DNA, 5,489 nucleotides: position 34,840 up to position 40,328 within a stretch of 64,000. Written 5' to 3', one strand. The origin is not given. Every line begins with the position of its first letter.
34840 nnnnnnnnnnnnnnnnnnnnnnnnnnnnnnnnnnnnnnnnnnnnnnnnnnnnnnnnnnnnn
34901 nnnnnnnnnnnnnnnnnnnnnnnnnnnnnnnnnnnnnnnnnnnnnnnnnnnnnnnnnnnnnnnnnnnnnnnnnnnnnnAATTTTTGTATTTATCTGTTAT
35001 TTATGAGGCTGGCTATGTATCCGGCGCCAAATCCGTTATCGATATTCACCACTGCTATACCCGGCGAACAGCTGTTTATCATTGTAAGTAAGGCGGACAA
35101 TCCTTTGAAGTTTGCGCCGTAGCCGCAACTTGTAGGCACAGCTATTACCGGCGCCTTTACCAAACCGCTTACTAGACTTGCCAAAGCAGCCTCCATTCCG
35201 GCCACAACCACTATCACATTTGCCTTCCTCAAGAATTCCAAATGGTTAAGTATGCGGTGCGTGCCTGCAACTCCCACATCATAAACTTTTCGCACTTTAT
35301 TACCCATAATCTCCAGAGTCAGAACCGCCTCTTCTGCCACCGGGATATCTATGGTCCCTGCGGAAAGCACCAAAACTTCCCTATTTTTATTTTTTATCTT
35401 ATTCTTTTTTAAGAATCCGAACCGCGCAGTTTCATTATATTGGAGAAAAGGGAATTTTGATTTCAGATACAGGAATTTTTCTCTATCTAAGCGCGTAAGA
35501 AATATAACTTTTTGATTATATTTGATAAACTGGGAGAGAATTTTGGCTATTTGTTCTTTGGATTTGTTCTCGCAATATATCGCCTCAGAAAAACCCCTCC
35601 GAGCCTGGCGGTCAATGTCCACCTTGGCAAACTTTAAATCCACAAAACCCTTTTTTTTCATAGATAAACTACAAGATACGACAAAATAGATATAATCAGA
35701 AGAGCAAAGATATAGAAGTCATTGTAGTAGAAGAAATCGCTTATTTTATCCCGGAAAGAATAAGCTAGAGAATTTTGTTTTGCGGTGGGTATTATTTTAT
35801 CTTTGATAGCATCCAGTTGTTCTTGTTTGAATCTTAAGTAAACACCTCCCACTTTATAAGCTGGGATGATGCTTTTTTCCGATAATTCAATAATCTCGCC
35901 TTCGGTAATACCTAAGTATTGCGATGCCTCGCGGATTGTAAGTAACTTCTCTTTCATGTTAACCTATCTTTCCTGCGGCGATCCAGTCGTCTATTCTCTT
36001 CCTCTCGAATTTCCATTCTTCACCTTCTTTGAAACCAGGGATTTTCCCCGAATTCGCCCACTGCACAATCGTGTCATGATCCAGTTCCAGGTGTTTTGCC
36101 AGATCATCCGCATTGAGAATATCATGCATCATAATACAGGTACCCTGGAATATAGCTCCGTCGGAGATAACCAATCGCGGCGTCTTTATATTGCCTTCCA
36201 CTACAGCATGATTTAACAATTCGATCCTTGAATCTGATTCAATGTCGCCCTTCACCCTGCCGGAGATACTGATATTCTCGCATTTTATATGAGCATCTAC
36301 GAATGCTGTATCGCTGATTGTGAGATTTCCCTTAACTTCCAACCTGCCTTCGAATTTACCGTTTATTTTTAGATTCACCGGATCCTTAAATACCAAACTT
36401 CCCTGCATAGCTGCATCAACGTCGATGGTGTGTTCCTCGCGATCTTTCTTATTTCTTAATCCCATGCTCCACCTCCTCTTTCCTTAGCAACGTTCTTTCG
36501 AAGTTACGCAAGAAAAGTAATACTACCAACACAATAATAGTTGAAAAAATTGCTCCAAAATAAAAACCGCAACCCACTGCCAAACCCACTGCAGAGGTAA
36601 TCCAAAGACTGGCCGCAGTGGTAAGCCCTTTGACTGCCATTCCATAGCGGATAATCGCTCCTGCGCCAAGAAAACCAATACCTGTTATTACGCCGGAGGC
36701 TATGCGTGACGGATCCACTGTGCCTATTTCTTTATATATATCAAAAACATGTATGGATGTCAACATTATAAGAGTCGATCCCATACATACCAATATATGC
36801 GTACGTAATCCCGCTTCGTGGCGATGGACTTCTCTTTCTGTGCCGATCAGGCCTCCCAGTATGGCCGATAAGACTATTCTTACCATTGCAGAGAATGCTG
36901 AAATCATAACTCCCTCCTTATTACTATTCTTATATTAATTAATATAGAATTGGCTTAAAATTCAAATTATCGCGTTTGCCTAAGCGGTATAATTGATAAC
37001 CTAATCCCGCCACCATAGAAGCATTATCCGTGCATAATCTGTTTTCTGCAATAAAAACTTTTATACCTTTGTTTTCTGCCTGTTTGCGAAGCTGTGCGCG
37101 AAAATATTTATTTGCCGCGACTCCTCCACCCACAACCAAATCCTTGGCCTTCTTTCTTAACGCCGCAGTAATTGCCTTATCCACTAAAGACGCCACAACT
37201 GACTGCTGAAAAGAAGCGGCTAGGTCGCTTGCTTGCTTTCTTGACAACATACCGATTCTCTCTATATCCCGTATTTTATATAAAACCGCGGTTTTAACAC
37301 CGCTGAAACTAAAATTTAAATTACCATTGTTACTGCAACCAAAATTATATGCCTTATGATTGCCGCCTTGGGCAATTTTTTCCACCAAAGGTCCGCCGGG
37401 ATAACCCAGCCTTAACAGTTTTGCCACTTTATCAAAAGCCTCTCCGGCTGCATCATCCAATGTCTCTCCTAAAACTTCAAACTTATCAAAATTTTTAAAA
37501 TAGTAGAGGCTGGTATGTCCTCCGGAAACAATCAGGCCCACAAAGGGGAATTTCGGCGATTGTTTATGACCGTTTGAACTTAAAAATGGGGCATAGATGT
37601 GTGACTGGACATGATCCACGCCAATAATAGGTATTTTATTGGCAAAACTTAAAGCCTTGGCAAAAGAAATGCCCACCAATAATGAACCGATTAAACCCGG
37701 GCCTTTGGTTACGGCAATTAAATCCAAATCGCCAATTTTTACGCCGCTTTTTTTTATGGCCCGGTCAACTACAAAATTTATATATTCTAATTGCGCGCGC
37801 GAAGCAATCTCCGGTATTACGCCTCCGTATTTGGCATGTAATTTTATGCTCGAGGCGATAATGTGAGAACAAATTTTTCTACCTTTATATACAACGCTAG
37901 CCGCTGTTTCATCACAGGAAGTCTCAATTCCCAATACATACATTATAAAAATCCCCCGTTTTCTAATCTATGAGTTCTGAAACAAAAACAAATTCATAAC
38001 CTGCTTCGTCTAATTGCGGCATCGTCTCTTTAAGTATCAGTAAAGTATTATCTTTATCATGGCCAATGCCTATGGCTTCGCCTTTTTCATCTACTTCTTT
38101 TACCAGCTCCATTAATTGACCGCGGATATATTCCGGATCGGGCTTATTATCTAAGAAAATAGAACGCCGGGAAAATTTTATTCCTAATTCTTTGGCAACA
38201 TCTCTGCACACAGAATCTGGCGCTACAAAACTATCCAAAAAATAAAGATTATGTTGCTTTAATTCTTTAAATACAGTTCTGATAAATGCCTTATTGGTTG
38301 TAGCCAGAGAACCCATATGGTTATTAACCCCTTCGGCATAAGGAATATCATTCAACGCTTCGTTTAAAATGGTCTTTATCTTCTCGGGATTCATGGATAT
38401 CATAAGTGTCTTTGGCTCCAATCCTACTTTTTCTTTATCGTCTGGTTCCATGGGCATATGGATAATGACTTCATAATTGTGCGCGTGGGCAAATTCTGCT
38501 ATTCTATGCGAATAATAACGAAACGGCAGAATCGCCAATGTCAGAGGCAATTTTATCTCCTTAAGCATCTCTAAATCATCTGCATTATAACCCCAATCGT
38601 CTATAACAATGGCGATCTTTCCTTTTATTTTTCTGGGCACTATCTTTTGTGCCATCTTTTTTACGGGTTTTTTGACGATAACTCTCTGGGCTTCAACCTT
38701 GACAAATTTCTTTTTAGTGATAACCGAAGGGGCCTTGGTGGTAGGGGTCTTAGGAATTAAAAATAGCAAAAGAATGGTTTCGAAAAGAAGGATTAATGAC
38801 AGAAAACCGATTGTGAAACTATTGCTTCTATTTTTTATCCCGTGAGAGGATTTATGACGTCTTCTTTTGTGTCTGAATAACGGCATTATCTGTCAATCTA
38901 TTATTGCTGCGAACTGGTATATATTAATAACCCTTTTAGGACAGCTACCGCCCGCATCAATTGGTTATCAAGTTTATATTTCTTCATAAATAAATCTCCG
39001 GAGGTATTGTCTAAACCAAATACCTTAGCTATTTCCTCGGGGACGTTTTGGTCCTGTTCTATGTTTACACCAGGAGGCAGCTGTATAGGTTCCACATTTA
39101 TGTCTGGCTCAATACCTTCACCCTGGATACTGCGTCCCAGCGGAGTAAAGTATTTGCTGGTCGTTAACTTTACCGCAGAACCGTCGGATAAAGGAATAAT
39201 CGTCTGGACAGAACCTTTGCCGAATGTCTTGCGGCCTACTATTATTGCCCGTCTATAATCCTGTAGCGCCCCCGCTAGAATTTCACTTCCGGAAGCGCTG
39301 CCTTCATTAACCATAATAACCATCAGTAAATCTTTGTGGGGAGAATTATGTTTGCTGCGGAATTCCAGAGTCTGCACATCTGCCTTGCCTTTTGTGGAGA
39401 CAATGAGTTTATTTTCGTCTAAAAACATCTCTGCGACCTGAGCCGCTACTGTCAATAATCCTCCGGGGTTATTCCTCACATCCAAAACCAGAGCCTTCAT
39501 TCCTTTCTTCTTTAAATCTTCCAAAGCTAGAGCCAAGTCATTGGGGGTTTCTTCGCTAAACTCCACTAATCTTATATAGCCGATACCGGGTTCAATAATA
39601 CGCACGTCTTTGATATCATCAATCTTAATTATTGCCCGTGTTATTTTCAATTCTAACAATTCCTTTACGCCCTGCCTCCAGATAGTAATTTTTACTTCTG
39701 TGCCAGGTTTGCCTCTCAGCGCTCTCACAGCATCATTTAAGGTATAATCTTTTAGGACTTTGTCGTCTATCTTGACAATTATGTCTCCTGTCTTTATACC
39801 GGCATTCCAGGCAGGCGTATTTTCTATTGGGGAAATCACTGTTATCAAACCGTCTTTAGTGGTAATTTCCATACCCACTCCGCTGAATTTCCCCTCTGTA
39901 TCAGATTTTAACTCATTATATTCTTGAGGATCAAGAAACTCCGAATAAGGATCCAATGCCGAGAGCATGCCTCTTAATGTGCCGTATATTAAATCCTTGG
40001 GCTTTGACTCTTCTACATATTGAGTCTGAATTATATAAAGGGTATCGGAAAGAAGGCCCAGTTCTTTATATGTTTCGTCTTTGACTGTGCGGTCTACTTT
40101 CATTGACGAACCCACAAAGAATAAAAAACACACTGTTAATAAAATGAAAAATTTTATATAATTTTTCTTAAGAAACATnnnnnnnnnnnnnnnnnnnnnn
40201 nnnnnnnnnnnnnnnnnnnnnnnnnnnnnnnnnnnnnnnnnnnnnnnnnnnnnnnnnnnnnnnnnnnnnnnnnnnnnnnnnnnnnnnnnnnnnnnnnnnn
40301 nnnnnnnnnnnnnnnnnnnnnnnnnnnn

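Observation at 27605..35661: Canonical acsC-RACo-cooC-acsD-acsE block with larB-larC in the position of CODH/ACS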

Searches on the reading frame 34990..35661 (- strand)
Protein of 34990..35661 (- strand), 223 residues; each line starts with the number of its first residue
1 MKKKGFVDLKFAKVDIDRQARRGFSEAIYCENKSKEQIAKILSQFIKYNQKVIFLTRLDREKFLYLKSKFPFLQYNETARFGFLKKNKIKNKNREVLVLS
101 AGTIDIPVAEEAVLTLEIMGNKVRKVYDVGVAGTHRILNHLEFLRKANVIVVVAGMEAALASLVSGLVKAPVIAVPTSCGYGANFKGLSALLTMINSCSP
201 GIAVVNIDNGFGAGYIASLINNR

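Call 4: search_protein_families(library=pfam, proteins=[window:34990-35661:-])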
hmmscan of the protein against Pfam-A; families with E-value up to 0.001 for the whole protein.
window:34990-35661:- (223 aa): 1 family
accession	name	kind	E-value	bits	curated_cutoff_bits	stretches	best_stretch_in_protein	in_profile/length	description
PF00731.26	AIRC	-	7.4e-14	52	30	1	96-220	2-126/148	AIR carboxylase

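Call 5: search_protein_families(library=ncbifam, proteins=[window:34990-35661:-])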
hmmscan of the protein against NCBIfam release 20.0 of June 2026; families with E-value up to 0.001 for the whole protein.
window:34990-35661:- (223 aa): 2 families
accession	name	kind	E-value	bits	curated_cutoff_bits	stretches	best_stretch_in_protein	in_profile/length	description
NF033503.1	LarB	equivalog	1.9e-86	289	175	1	14-222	1-208/209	nickel pincer cofactor biosynthesis protein LarB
TIGR01162.1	purE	equivalog_domain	2.1e-08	33.8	149.6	1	99-218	4-123/156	5-(carboxyamino)imidazole ribonucleotide mutase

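Call 30: search_solved_structures(query=window:34990-35661:-, show_alignments=1)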
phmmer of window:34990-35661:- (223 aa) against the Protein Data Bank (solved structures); distinct sequences matched with E-value up to 0.001: 4.
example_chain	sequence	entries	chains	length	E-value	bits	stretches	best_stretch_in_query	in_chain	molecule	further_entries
8soq_A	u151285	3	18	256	7.4e-63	215.1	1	9-222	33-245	Pyridinium-3,5-biscarboxylic acid mononucleotide synthase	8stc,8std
7mj0_A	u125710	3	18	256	1e-62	214.7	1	9-222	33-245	Pyridinium-3,5-biscarboxylic acid mononucleotide synthase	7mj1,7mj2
2ywx_A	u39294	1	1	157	1e-08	38.3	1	98-217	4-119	Phosphoribosylaminoimidazole carboxylase catalytic subunit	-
1o4v_A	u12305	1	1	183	0.00022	24.2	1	98-220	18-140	phosphoribosylaminoimidazole mutase PurE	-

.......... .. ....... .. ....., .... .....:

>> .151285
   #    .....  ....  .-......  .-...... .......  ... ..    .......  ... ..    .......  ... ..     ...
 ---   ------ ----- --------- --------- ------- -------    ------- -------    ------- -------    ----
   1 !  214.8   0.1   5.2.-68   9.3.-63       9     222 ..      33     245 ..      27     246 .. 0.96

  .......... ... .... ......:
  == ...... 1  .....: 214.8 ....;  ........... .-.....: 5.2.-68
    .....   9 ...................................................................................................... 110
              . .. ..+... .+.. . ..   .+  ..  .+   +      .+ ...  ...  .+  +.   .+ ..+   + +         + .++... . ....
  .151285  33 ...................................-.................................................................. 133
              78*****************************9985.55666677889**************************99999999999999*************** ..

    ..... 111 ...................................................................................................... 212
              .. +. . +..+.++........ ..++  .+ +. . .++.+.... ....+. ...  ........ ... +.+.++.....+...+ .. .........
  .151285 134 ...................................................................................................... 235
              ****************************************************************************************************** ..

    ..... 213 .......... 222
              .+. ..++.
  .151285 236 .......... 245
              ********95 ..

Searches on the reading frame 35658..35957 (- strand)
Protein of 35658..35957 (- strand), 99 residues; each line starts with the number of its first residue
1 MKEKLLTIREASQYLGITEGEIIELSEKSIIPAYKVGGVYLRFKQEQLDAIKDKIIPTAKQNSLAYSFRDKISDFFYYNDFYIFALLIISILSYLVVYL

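Call 6: search_protein_families(library=ncbifam, proteins=[window:35658-35957:-], max_evalue=0.00001)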
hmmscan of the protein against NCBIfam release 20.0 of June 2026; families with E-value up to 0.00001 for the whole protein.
window:35658-35957:- (99 aa): 2 families
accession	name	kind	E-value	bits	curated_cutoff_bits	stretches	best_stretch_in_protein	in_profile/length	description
NF047737.1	antiphage_MADS1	equivalog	6.1e-08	32.8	80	1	3-50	1-47/49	methylation-associated defense system helix-turn-helix domain-containing protein MAD1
TIGR01764.1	excise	domain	8.8e-08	32.4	28.8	1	5-50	1-45/49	excisionase family DNA-binding protein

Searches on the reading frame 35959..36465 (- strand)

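Call 6: search_protein_families(library=ncbifam, proteins=[window:35959-36465:-], max_evalue=0.00001)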
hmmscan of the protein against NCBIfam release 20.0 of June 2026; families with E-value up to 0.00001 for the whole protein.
window:35959-36465:- (168 aa): 1 family
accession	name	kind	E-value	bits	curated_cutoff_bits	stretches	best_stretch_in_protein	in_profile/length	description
NF047737.1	antiphage_MADS1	equivalog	9.1e-15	54.6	80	1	116-162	3-49/49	methylation-associated defense system helix-turn-helix domain-containing protein MAD1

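Call 69: search_protein_families(library=pfam, proteins=[window:35959-36465:-], max_evalue=0.0001)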
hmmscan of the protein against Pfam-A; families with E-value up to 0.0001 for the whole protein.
window:35959-36465:- (168 aa): 2 families
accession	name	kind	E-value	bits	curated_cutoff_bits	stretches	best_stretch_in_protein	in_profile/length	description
PF04519.19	Bactofilin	-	8.6e-25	87.3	27.9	1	13-110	2-97/98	Polymer-forming cytoskeletal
PF12728.13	HTH_17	-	2.3e-09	37.8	27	1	117-164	2-49/51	Helix-turn-helix domain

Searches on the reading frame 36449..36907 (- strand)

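Call 6: search_protein_families(library=ncbifam, proteins=[window:36449-36907:-], max_evalue=0.00001)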
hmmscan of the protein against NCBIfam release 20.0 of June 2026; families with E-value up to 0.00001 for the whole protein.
window:36449-36907:- (152 aa): 2 families
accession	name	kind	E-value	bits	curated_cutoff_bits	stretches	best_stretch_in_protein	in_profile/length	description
NF007431.0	PRK09977.1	equivalog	4.4e-40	137.6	214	1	7-144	5-144/215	MgtC/SapB family protein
NF011912.0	PRK15385.1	equivalog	3.7e-27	95.1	255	1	5-135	8-131/231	MgtC family protein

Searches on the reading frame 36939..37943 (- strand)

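Call 6: search_protein_families(library=ncbifam, proteins=[window:36939-37943:-], max_evalue=0.00001)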
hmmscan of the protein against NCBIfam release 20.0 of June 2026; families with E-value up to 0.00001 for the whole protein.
window:36939-37943:- (334 aa): 6 families
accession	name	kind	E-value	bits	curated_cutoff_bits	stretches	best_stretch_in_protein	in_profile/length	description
TIGR03723.1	T6A_TsaD_YgjD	equivalog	6.1e-121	403.4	296.1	1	3-319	1-313/314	tRNA (adenosine(37)-N6)-threonylcarbamoyltransferase complex transferase subunit TsaD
TIGR00329.1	gcp_kae1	subfamily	3.1e-103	345.2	207.8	1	4-312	1-305/305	tRNA (adenosine(37)-N6)-threonylcarbamoyltransferase complex transferase subunit TsaD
NF007174.0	PRK09605.1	equivalog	3e-55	187.7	447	1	1-327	1-307/535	bifunctional N(6)-L-threonylcarbamoyladenine synthase/serine/threonine protein kinase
TIGR03722.2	arch_KAE1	equivalog_domain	9e-55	186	375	1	3-323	1-301/323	KEOPS complex N(6)-L-threonylcarbamoyladenine synthase Kae1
TIGR03725.1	T6A_YeaZ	equivalog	1.1e-11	45.1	69.3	1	4-115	2-97/212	tRNA (adenosine(37)-N6)-threonylcarbamoyltransferase complex dimerization subunit type 1 TsaB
TIGR00143.1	hypF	equivalog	3.6e-06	25.4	466.1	1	233-313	656-735/741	carbamoyltransferase HypF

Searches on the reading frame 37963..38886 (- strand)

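Call 6: search_protein_families(library=ncbifam, proteins=[window:37963-38886:-], max_evalue=0.00001)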
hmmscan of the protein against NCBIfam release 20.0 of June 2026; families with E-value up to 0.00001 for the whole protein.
window:37963-38886:- (307 aa): 0 families

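Call 11: search_protein_families(library=pfam, proteins=[window:37963-38886:-], max_evalue=0.00001)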
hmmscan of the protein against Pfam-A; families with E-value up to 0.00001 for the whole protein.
window:37963-38886:- (307 aa): 1 family
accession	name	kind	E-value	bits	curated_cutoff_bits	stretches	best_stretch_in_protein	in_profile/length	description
PF04748.18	Polysacc_deac_2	-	8.1e-72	241.2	27.5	1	93-305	1-211/212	Divergent polysaccharide deacetylase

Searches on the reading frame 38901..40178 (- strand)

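Call 6: search_protein_families(library=ncbifam, proteins=[window:38901-40178:-], max_evalue=0.00001)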
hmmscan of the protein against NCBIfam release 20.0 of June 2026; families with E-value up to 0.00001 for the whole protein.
window:38901-40178:- (425 aa): 16 families
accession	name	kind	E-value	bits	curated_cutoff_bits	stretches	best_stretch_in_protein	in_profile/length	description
TIGR03900.1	prc_long_Delta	hypoth_equivalog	5.4e-103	345.7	660.95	1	43-366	83-408/973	MXAN_5808 family serine peptidase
TIGR00225.1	prc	subfamily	2.1e-100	336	218.6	1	56-368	6-320/335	C-terminal processing peptidase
NF052377.1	lmo1851_S41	exception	4.7e-91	305.8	725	1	18-363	26-368/468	lmo1851 family serine protease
NF045590.1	Cterm_S41_CtpC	exception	5.7e-90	302.1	665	1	50-363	65-379/418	carboxyl-terminal processing protease CtpC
NF045589.1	Cterm_S41_CtpB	exception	3.1e-83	279.7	633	1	59-363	76-381/416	carboxyl-terminal processing protease CtpB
NF045588.1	Cterm_S41_CtpA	exception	5.6e-82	275.8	625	1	48-363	58-377/401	carboxyl-terminal processing protease CtpA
NF045591.1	Cterm_S41_CtpZ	exception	5.5e-77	259.2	525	1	64-363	75-375/403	carboxyl-terminal processing protease CtpZ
NF051464.1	tail_spec_CT441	exception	4.7e-56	190.8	700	1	55-362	203-525/645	tail-specific protease Tsp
NF008388.1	PRK11186.1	exception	7.7e-39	133.6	825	1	43-362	190-526/663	carboxy terminal-processing peptidase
NF058627.1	S41_Gfo1087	equivalog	3e-18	66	455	1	56-324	76-369/489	GFO_1087 family putative carboxy terminal peptidase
NF033424.1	chlamy_CPAF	equivalog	1.1e-11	44.1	250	0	286-363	459-539/564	protease-like activity factor CPAF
TIGR02037.1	degP_htrA_DO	subfamily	8.6e-09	34.8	416.2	1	115-185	264-329/434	Do family serine endopeptidase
NF047968.1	SerProtHtrA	equivalog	1.7e-07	31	470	1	101-177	281-355/357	serine protease HtrA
TIGR00054.1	TIGR00054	equivalog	8.5e-07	28.2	147.55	1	113-179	204-267/421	RIP metalloprotease RseP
NF041521.1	HhoA_HhoB_HtrA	equivalog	2.6e-06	27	450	1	101-179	255-331/335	HhoA/HhoB/HtrA family serine endopeptidase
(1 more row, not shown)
